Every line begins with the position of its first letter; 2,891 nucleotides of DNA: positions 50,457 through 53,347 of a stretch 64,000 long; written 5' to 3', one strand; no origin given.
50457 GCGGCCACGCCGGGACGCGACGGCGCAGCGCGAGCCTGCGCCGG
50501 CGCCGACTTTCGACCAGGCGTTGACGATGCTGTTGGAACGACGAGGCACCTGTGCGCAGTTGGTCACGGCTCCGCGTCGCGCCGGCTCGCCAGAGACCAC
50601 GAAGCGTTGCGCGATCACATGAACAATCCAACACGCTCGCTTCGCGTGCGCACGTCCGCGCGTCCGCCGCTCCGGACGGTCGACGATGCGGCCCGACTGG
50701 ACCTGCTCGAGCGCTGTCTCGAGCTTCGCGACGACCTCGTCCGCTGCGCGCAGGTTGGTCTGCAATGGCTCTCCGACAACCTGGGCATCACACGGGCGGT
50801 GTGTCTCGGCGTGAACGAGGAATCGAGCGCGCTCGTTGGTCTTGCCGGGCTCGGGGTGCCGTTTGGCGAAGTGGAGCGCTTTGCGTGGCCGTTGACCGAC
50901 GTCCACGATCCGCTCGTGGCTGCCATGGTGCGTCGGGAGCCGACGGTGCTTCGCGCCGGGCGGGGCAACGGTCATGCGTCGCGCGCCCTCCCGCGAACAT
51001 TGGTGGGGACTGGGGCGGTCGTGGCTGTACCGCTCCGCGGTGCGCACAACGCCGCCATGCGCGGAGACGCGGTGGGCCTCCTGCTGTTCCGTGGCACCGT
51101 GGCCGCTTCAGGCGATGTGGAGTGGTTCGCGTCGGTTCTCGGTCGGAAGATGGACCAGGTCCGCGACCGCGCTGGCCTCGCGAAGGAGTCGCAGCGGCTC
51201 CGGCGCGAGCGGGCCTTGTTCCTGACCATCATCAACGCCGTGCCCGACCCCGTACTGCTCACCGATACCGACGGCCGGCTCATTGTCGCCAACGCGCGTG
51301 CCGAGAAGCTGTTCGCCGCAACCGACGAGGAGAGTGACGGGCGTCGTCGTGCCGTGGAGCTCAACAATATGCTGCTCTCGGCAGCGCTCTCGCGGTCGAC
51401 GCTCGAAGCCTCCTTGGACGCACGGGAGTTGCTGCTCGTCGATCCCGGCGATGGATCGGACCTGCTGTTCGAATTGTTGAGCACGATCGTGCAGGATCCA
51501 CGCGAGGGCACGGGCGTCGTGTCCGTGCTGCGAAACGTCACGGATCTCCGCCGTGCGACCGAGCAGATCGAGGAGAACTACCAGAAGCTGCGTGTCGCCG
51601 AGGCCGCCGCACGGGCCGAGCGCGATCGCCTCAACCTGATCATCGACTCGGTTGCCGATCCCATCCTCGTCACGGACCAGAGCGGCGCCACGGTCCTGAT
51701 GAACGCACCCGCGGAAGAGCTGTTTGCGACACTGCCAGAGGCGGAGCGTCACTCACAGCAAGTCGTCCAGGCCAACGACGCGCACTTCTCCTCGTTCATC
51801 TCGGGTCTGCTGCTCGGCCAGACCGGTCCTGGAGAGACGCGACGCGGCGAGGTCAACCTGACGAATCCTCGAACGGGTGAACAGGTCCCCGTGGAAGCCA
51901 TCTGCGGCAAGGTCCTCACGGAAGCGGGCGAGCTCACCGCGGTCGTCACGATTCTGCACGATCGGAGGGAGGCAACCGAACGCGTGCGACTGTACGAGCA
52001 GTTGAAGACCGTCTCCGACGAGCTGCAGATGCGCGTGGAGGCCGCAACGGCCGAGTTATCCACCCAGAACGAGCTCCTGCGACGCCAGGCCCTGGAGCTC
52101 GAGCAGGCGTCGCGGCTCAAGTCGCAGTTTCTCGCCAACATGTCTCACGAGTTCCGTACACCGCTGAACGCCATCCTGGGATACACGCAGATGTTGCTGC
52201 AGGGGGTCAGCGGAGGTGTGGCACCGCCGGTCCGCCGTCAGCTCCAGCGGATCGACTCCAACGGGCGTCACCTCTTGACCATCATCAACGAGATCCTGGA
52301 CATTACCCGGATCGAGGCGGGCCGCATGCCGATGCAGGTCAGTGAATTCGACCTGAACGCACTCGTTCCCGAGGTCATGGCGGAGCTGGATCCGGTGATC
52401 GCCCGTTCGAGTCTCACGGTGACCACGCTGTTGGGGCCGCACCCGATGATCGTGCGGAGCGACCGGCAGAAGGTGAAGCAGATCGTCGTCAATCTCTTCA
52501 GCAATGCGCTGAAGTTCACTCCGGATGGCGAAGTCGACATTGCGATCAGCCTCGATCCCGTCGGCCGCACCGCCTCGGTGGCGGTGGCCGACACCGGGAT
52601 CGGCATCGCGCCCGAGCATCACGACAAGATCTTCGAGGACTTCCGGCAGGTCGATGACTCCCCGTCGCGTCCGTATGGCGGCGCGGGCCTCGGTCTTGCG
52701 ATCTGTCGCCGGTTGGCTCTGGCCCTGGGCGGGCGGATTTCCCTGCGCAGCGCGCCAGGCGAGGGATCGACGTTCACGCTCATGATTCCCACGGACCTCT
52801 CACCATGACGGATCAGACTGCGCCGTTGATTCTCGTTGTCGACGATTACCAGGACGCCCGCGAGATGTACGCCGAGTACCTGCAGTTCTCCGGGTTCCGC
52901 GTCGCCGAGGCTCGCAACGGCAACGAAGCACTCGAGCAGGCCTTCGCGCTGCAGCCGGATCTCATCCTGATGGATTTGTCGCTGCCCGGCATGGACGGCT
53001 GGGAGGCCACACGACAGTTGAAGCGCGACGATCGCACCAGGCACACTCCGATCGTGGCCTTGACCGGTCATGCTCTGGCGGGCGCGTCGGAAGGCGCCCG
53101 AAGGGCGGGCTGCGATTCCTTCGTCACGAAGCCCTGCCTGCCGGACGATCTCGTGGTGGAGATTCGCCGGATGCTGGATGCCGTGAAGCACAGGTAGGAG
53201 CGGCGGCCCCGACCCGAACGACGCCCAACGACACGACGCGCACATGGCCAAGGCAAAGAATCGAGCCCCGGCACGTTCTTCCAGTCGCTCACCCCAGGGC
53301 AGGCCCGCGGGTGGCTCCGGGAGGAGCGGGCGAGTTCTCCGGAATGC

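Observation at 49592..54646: Reduced, rearranged gas-vesicle-protein locus with a complete GAF/PAS histidine kinase + CheY pair inserted between gvpA and gvpF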

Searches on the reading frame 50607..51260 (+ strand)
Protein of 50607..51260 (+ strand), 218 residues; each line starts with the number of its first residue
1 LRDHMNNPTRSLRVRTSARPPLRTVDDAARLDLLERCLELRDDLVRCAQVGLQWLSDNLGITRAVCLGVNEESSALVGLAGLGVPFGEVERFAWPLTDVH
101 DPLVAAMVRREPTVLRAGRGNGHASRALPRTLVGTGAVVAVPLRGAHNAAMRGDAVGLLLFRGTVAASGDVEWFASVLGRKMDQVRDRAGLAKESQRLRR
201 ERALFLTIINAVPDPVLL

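Call 47: search_solved_structures(query=window:50607-51260:+, max_evalue=1)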
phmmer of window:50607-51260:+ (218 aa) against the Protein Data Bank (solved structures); distinct sequences matched with E-value up to 1: 0.
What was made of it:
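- Tried and rejected: A sequence search of the kinase N-terminus against PDB found nothing at E <= 1 for the single sequence (call 47).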

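Call 50: find_homologous_proteins(query=window:50607-51251:+, max_evalue=0.00001)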
Query window:50607-51251:+ (215 aa): 5 proteins with E <= 0.00001 among 4881 candidates.
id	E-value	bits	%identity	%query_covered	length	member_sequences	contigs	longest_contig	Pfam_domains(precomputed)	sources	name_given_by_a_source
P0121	3.2e-50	189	50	91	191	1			-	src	-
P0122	1.5e-45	173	46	97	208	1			-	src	-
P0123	4.4e-32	129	39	87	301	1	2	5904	PF00512.32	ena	-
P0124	1.3e-14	72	54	36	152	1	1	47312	PF00989.32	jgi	jgi:PAS domain-containing protein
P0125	1.9e-10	59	35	67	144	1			-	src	-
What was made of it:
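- Tried and rejected: The word-indexed protein search with the kinase N-terminus returned only 5 hits (call 50).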

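Call 53: search_protein_families(library=pfam, alignment_id=A1, max_evalue=1)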
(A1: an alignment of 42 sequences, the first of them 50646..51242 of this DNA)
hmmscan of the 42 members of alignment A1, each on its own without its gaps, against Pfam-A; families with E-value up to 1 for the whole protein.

A. member 1, window:50646-51242:+ (199 aa): 0 families

B. families by the number of members that match (of 42 scanned): 8 families
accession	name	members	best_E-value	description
PF13492.12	GAF_3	5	0.0032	GAF domain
PF13185.12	GAF_2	4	2.7e-05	GAF domain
PF15033.11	Kinocilin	1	0.019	Kinocilin protein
PF13188.13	PAS_8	1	0.042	PAS domain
PF09684.15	Tail_P2_I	1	0.059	Phage tail protein (Tail_P2_I)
PF09634.15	DUF2025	1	0.2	Protein of unknown function (DUF2025)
PF12146.15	Hydrolase_4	1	0.2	Serine aminopeptidase, S33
PF11528.13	DUF3224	1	0.25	Protein of unknown function (DUF3224)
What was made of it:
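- Checked: Nine of 42 orthologues give weak GAF_2 or GAF_3 hits (call 53).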

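Call 54: search_solved_structures(query=A1, max_evalue=10)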
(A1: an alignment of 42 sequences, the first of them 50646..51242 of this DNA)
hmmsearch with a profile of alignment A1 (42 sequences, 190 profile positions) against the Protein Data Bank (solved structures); distinct sequences matched with E-value up to 10: 3.
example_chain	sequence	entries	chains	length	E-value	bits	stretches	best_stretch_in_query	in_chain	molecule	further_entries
3oov_A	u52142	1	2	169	0.067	16.6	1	18-98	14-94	Methyl-accepting chemotaxis protein, putative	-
7ska_B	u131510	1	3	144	0.16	15.3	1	60-183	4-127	Envelope glycoprotein gp41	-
1ymp_A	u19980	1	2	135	0.52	13.7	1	6-53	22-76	Notch 1 protein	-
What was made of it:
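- Tried and rejected: The profile gave only a marginal hit to 3oov (call 54).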

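Call 60: predict_structure(alignment_id=A2)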
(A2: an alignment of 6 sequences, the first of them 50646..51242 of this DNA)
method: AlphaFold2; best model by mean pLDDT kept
length: 199 residues; sequences in the alignment: 6
mean_pLDDT: 75.0   pTM: 0.72
mean pLDDT of the five models: 75.0, 74.9, 64.7, 64.7, 62.0
residues with pLDDT >= 90: 20; 70-90: 114; 50-70: 45; < 50: 20
segments of 3 or more residues with pLDDT < 50: 1-5, 106-114, 135-140
pLDDT, mean of each block of 10 residues (from residue 1): 49 84 86 91 89 87 88 81 80 84 58 51 81 55 82 72 84 67 66 61
secondary structure, 60 per line:
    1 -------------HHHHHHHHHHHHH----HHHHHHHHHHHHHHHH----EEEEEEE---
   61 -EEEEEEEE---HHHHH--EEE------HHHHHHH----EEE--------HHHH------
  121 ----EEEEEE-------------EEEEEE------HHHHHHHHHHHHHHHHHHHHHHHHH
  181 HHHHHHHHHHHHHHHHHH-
elements in order: H14-26 H31-46 E51-57 E62-69 H73-77 E80-82 H89-95 E100-102 H111-114 E125-130 E144-149 H156-198

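Call 62: fold_search(model_id=the predicted structure, library=pdb)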
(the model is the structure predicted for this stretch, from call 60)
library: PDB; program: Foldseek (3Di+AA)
matches with E <= 10: 685; with E <= 0.001: 224
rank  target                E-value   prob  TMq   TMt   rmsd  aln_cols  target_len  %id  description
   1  5w10_C                6.7e-08  1.00  0.53  0.60   6.5       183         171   11  Lcd1 GAF domain in complex with cAMP ligand (released 2017-06-28)
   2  5w10_D                7.1e-08  1.00  0.53  0.61   6.4       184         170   11  Lcd1 GAF domain in complex with cAMP ligand (released 2017-06-28)
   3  5w10_B                8.5e-08  1.00  0.56  0.64   4.8       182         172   10  Lcd1 GAF domain in complex with cAMP ligand (released 2017-06-28)
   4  5w10_A                1.7e-07  1.00  0.59  0.66   4.5       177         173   10  Lcd1 GAF domain in complex with cAMP ligand (released 2017-06-28)
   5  3oov_B                2.7e-07  1.00  0.59  0.70   4.1       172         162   16  Crystal structure of a methyl-accepting chemotaxis protein, residues 122 to 287 (released 2010-09-08)
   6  3trc                  3.9e-07  1.00  0.59  0.68   4.1       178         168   14  Structure of the GAF domain from a phosphoenolpyruvate-protein phosphotransferase (ptsP) from Coxiella burnetii (released 2011-09-28)
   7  3ci6_B                5.7e-07  1.00  0.60  0.70   3.9       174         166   16  Crystal structure of the GAF domain from Acinetobacter phosphoenolpyruvate-protein phosphotransferase (released 2008-05-13)
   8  3oov_A                9.9e-07  1.00  0.58  0.68   3.7       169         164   15  Crystal structure of a methyl-accepting chemotaxis protein, residues 122 to 287 (released 2010-09-08)
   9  3ci6_A                9.9e-07  1.00  0.55  0.67   4.5       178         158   15  Crystal structure of the GAF domain from Acinetobacter phosphoenolpyruvate-protein phosphotransferase (released 2008-05-13)
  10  6oei                  1.9e-06  1.00  0.51  0.44   5.5       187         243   16  Yeast Spc42 N-terminal coiled-coil fused to PDB: 3K2N (released 2019-04-24)
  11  3k2n_A                2.1e-06  1.00  0.58  0.64   4.5       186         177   18  The crystal structure of sigma-54-dependent transcriptional regulator domain from Chlorobium Tepidum TLS (released 2010-01-19)
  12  3cit_A                4.3e-06  1.00  0.50  0.62   5.3       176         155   16  Crystal structure of the GAF domain of a putative sensor histidine kinase from Pseudomonas syringae pv. tomato (released 2008-05-13)
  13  4g3v_A                1.4e-05  1.00  0.48  0.56   5.3       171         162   13  Crystal structure of A. Aeolicus nlh2 gaf domain in an inactive state (released 2013-05-29)
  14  6oap_A                1.8e-05  1.00  0.55  0.39   4.4       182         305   15  Crystal structure of a dual sensor histidine kinase in the green-light absorbing Pg state (released 2019-09-18)
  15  8yb4_B                1.9e-05  1.00  0.55  0.24   7.9       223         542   15  Pfr conformer of Arabidopsis thaliana phytochrome B in complex with phytochrome-interacting factor 6 (released 2024-10-02)
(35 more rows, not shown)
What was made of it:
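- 50619..52808 (+): Cytoplasmic sensor histidine kinase, GAF-PAS-PAS-HisKA-HATPase. The ORF is open from a TTG at 50607; the 729-aa product starting at 50619 is the one on record at NCBI. The N-terminal domain has a predicted GAF fold (calls 60, 62).
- Checked: The model has mean pLDDT 75, and all top Foldseek matches in the PDB are GAF domains, down to E = 7e-8 (calls 60, 62).
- Tried and rejected: The fold search settled the question (call 62).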

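Call 84: search_protein_representatives(protein=window:50646-51242:+)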
Query: 199 residues. Proteins with E-value up to 0.001 (for the whole library): 167; up to 1e-10: 54; up to 1e-30: 3. The best 150 are listed.
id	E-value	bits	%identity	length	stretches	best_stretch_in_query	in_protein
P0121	4.8e-51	189.5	52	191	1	1-196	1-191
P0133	1.5e-41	158.5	47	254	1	15-199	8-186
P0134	1.4e-37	145.5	45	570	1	2-199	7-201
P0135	1.5e-27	112.9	45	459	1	2-180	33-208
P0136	5.0e-27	111.1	52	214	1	2-117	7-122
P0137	4.9e-25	104.6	46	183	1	2-117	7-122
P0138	4.7e-23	98.2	45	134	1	2-117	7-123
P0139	9.5e-23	97.2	40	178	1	2-157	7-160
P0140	3.5e-22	95.4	46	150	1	2-135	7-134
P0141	4.1e-22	95.1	49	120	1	3-112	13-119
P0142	7.8e-22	94.2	43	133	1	31-161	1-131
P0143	1.1e-21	93.7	47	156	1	2-133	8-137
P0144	7.4e-21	91.0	40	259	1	20-199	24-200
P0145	8.2e-21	90.9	39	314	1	16-199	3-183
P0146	6.7e-19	84.6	36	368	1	15-199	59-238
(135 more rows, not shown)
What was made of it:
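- Tried and rejected: The exhaustive search gave 167 clusters at E <= 0.001, so the sensor family is narrow (call 84).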

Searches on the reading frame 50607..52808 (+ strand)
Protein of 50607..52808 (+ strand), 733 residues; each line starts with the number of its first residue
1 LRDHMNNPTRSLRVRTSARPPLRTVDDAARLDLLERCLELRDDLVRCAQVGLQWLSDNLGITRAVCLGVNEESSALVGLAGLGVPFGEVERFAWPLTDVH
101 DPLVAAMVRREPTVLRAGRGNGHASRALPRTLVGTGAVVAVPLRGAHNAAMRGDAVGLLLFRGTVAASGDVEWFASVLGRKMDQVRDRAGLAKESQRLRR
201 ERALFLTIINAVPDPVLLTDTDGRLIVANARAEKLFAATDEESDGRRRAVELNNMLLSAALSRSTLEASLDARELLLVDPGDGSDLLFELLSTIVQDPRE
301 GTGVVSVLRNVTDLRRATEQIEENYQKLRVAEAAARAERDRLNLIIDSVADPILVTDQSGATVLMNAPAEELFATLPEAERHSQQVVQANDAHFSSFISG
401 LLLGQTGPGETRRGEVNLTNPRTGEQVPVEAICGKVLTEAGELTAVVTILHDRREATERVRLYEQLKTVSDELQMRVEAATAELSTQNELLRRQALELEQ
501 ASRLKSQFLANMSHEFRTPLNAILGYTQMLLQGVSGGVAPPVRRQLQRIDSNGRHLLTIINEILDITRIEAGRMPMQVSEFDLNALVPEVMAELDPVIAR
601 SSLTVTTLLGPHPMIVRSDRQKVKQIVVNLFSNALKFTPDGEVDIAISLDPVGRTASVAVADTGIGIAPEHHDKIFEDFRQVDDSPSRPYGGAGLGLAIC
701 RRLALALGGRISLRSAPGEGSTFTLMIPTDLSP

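Call 3: search_protein_families(library=pfam, proteins=[window:50607-52808:+], max_evalue=0.01)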
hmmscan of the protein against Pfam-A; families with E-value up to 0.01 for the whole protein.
window:50607-52808:+ (733 aa): 9 families
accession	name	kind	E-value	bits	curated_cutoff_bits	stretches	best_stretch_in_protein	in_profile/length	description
PF02518.31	HATPase_c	-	2.2e-28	99.3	26.4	1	619-729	2-109/111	Histidine kinase-, DNA gyrase B-, and HSP90-like ATPase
PF00512.31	HisKA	-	3.8e-20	72.1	26.9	1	505-572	2-66/66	His Kinase A (phospho-acceptor) domain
PF00989.32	PAS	-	2.6e-13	50.4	22.6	2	341-453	2-113/113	PAS fold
PF13188.13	PAS_8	-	2.7e-09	37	21.8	1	204-246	2-44/65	PAS domain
PF13426.13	PAS_9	-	4e-09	37.1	27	1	351-454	2-102/103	PAS domain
PF08448.16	PAS_4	-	6.7e-07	30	23.1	1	210-251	2-42/110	PAS fold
PF24820.1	Diguanyl_cycl_sensor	-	0.0044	17.4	28.1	0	208-246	1-39/109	Diguanylate cyclase-like sensor domain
PF09738.14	LRRFIP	-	0.0074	16.1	28.2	0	451-507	136-192/300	LRRFIP family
PF12860.13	PAS_7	-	0.0094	16.5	27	0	210-241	2-33/115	PAS fold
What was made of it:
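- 50619..52808 (+): Pfam PAS, HisKA and HATPase_c (call 3).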

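Call 38: search_protein_families(library=ncbifam, proteins=[window:50607-52808:+], max_evalue=0.001)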
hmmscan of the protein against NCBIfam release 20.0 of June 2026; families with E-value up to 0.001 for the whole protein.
window:50607-52808:+ (733 aa): 80 families (the best 25 are shown)
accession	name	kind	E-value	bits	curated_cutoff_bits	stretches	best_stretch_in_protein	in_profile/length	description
NF046044.1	PnpS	equivalog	1.1e-67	228.8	400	3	413-728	74-390/390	two-component system histidine kinase PnpS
TIGR02956.1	TMAO_torS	equivalog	2.3e-67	227.9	676.5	1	452-729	404-682/967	TMAO reductase system sensor histidine kinase/response regulator TorS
NF041947.1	LuxQ_Vibrio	equivalog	3.8e-62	210.3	1200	1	485-730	455-697/843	quorum-sensing autoinducer 2 sensor kinase/phosphatase LuxQ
NF008318.0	PRK11107.1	equivalog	2.2e-60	204.7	890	1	466-732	247-521/920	two-component sensor histidine kinase BarA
NF033092.0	HK_WalK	equivalog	1.5e-58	198.8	725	3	497-728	364-593/594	cell wall metabolism sensor histidine kinase WalK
TIGR02966.1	phoR_proteo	equivalog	9.1e-56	189.3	334.2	1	465-726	76-332/333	phosphate regulon sensor histidine kinase PhoR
NF047874.1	MASE3_PAS_HK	subfamily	2e-55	188.8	560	1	309-730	233-626/655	MASE3 domain-containing sensor histidine kinase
NF038297.2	hybrid_HK_HrmK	equivalog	4.4e-53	180.8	725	1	483-729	213-457/607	hybrid histidine kinase/response regulator HrmK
NF011874.0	PRK15347.1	equivalog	6.6e-53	180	852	1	462-729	362-614/921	two component system sensor kinase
NF045901.1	HisKinLetSLeg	equivalog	1.6e-52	178.6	1650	1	466-727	248-516/906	two-component system sensor histidine kinase LetS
NF047465.1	hybrid_HK_LvrA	exception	1e-48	166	1200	1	482-729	179-422/819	hybrid histidine kinase/response regulator LvrA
NF008543.0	PRK11466.1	equivalog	3.3e-47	160.9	982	1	465-729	404-662/914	TMAO reductase system sensor histidine kinase/response regulator TorS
NF008468.0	PRK11360.1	equivalog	1.9e-46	158.6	646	3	496-730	385-609/616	two-component system sensor histidine kinase AtoS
NF008302.0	PRK11091.1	equivalog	4e-46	157.6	838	1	494-729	272-505/779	aerobic respiration two-component sensor histidine kinase ArcB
NF008099.0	PRK10841.1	equivalog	4.4e-44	150.5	920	1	489-728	454-689/949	two-component system sensor histidine kinase RcsC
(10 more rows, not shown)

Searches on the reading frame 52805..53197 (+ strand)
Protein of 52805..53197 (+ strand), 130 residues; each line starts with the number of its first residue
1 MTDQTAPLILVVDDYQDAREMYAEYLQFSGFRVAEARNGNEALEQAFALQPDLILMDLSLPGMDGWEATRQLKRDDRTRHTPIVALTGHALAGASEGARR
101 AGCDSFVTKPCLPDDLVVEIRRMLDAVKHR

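Call 3: search_protein_families(library=pfam, proteins=[window:52805-53197:+], max_evalue=0.01)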
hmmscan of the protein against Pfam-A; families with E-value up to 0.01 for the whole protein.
window:52805-53197:+ (130 aa): 2 families
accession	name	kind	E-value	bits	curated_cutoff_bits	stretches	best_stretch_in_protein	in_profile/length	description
PF00072.30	Response_reg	-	1.3e-26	93.3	30.2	1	9-120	1-110/111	Response regulator receiver domain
PF25004.1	DUF7782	-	0.0078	16.9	27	1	34-79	12-58/120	Domain of unknown function (DUF7782)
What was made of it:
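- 52805..53197 (+): Stand-alone receiver (CheY-like, 130 aa, no output domain), overlapping the kinase stop by ATGA. Pfam Response_reg 93 bits covers residues 9-120 of 130 (call 3).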

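Call 38: search_protein_families(library=ncbifam, proteins=[window:52805-53197:+], max_evalue=0.001)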
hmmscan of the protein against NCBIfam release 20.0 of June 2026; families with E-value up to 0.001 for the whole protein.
window:52805-53197:+ (130 aa): 91 families (the best 25 are shown)
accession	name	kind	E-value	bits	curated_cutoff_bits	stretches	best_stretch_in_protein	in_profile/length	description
TIGR02154.1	PhoB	equivalog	3.2e-21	75.7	296.2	1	7-124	3-120/226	phosphate regulon transcriptional regulator PhoB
NF007135.0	PRK09581.1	equivalog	1.8e-20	73.2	474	1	8-121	4-117/457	PleD family two-component system response regulator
NF008318.0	PRK11107.1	equivalog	8.1e-20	70.5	890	1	9-113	670-774/920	two-component sensor histidine kinase BarA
NF040689.1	MtrAB_MtrA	equivalog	2e-19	69.8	300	1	9-125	1-114/219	MtrAB system response regulator MtrA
NF011874.0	PRK15347.1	equivalog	1.5e-18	66.2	852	1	9-117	693-803/921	two component system sensor kinase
NF008469.0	PRK11361.1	equivalog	6e-18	64.8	714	1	7-125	5-121/461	acetoacetate metabolism transcriptional regulator AtoC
NF012227.0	AdeR_RR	equivalog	6.2e-18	65.1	340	1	3-124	8-126/239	efflux system response regulator transcription factor AdeR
NF007546.0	PRK10161.1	equivalog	2.6e-17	63.2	471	1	8-124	4-120/229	phosphate response regulator transcription factor PhoB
NF008099.0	PRK10841.1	equivalog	1.2e-16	59.6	920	1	8-120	826-936/949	two-component system sensor histidine kinase RcsC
NF045505.1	RR_RssB_Pseudo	equivalog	1.4e-16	60.5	700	1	8-127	7-125/394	two-component system response regulator RssB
NF051870.1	NAssimRespRegNtrX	equivalog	2.6e-16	59.6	600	1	9-128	4-123/452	nitrogen assimilation response regulator NtrX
NF045944.1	ResRegRpaBCyano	equivalog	5.8e-16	58.6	330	1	10-127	1-115/229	response regulator transcription factor RpaB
NF041367.1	CheY_Halo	equivalog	2.9e-15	56.6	200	1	9-120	1-110/114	chemotaxis protein CheY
NF041946.1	LuxO_transreg_Vib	equivalog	3.1e-15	55.9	800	1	12-126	2-114/463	quorum-sensing sigma-54 dependent transcriptional regulator LuxO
NF040534.1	resp_reg_YycF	equivalog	4.4e-15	55.6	340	1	9-123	3-114/231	response regulator YycF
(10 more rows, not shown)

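Call 64: find_encoding_contigs(protein=window:52805-53197:+, flank=10000, max_places=10)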
Protein window:52805-53197:+ (130 aa): 3 contigs read that carry it; 3 places shown.
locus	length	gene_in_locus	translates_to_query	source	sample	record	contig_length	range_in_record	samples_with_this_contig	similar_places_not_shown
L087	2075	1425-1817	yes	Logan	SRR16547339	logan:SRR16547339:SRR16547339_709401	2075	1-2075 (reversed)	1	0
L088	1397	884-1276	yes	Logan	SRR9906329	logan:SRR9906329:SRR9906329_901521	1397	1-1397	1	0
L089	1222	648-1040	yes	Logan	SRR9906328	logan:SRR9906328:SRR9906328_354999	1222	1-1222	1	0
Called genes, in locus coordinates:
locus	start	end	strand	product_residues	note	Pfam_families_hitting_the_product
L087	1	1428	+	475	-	?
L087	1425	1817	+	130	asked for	PF00072:Response_reg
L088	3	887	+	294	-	?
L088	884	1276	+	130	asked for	PF00072:Response_reg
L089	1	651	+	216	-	?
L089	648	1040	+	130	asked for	PF00072:Response_reg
